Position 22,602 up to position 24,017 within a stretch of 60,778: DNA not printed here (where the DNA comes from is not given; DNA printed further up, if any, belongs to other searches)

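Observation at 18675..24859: NeuC-NeuA-NeuB sialic-acid pathway embedded in a CPR glycan locus, with three unusual co-transcribed partners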

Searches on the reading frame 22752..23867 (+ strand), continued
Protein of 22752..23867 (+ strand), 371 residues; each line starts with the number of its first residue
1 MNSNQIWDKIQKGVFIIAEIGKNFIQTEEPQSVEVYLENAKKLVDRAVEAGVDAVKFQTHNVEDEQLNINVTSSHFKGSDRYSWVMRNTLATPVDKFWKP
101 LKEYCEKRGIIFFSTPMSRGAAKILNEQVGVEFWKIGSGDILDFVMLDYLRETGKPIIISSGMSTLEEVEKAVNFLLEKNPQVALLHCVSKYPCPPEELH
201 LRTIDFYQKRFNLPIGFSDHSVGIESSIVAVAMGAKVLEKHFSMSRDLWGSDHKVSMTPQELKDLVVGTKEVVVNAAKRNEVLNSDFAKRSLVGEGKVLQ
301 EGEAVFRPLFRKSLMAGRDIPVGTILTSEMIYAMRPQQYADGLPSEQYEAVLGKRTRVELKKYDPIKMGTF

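Call 77: search_dna_similar(query=L056:16990-18714:+, collection=plasmids, mode=protein, max_evalue=1e-20, max_rows=15)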
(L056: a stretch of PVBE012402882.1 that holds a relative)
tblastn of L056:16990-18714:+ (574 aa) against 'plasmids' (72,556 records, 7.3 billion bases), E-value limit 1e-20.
Records with a match: 854; places in all: 1130; records where one place covers at least 80% of the query: 0.
Best place of each record, by identity: <60% 854.
By first word of the organism name: Sinorhizobium 95; Pantoea 89; Rhizobium 74; Pseudosulfitobacter 46; Agrobacterium 41; Streptomyces 26; Lactiplantibacillus 24; Enterococcus 20; Shinella 19; Paraburkholderia 14; and 152 more.
By predicted mobility (MOB-suite, as given by PLSDB): non-mobilizable 520; conjugative 234; mobilizable 100.
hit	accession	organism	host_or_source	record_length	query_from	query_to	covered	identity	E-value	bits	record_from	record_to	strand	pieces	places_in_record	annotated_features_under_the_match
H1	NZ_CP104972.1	Phyllobacterium zundukense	Vicia costata,cell culture,root nodule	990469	135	560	74%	26.2%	2e-25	119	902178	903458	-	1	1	NAD-dependent formate dehydrogenase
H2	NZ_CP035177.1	Lactiplantibacillus plantarum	cell culture,food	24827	231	573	60%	30.4%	1e-26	123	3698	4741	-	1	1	D-2-hydroxyacid dehydrogenase | ArdC-like ssDNA-binding domain-containing protein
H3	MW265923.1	Latilactobacillus sakei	-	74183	231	573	60%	30.1%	7e-27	123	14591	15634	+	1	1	Putative 2-hydroxyacid dehydrogenase | hypothetical protein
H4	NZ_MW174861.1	Latilactobacillus sakei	-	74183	231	573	60%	30.1%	7e-27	123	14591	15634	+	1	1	D-2-hydroxyacid dehydrogenase | ArdC-like ssDNA-binding domain-containing protein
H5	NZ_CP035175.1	Lactiplantibacillus plantarum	cell culture,food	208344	231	573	60%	30.1%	4e-26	121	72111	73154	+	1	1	D-2-hydroxyacid dehydrogenase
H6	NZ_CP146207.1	Sinorhizobium meliloti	-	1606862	238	572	58%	30.3%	1e-31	138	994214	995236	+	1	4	none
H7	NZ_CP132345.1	Clostridium butyricum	Homo sapiens,Faeces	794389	273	573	52%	33.5%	3e-34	146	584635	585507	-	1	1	2-hydroxyacid dehydrogenase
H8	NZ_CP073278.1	Clostridium butyricum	Homo sapiens,cell culture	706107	273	573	52%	33.5%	9e-34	145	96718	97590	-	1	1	2-hydroxyacid dehydrogenase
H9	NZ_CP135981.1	Lactiplantibacillus plantarum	-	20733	275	573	52%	33.8%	2e-28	128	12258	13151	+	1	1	D-2-hydroxyacid dehydrogenase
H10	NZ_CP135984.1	Lactiplantibacillus plantarum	-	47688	275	573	52%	33.8%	2e-28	128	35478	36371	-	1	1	D-2-hydroxyacid dehydrogenase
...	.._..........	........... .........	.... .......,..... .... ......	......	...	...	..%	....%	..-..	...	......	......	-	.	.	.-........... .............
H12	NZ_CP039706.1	Clostridium butyricum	Homo sapiens,isolation from The first ...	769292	273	573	52%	33.1%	1e-33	144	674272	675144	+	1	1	2-hydroxyacid dehydrogenase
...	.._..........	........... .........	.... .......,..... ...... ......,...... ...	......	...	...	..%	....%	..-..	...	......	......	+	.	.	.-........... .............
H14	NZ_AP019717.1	Clostridium butyricum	-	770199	273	573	52%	33.1%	1e-33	144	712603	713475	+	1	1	2-hydroxyacid dehydrogenase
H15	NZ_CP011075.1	Brevibacillus laterosporus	Oryza sativa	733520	295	572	48%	35.7%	9e-42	169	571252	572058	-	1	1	serA: phosphoglycerate dehydrogenase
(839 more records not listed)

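Call 78: search_dna_similar(query=window:22752-23867:+, collection=phages, mode=protein, max_evalue=1e-20, max_rows=12)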
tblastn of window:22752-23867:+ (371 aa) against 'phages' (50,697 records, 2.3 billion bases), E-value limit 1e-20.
Records with a match: 3; places in all: 3; records where one place covers at least 80% of the query: 1.
Best place of each record, by identity: <60% 3.
By first word of the organism name: Moritella 1; Marine 1; uncultured 1.
By host as written in the record: - 2; Salmo salar 1.
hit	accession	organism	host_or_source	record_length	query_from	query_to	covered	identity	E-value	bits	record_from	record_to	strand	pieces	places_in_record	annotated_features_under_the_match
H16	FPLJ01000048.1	Moritella viscosa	Salmo salar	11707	15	362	94%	30.8%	5e-36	145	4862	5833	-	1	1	Sialic acid synthase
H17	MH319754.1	Marine virus AG-345-L05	single cell amplified by WGA-X; seawater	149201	7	257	68%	31.0%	1e-24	111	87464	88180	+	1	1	record has no annotation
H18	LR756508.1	uncultured phage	metagenomic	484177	37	272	64%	31.1%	2e-23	108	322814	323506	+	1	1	record has no annotation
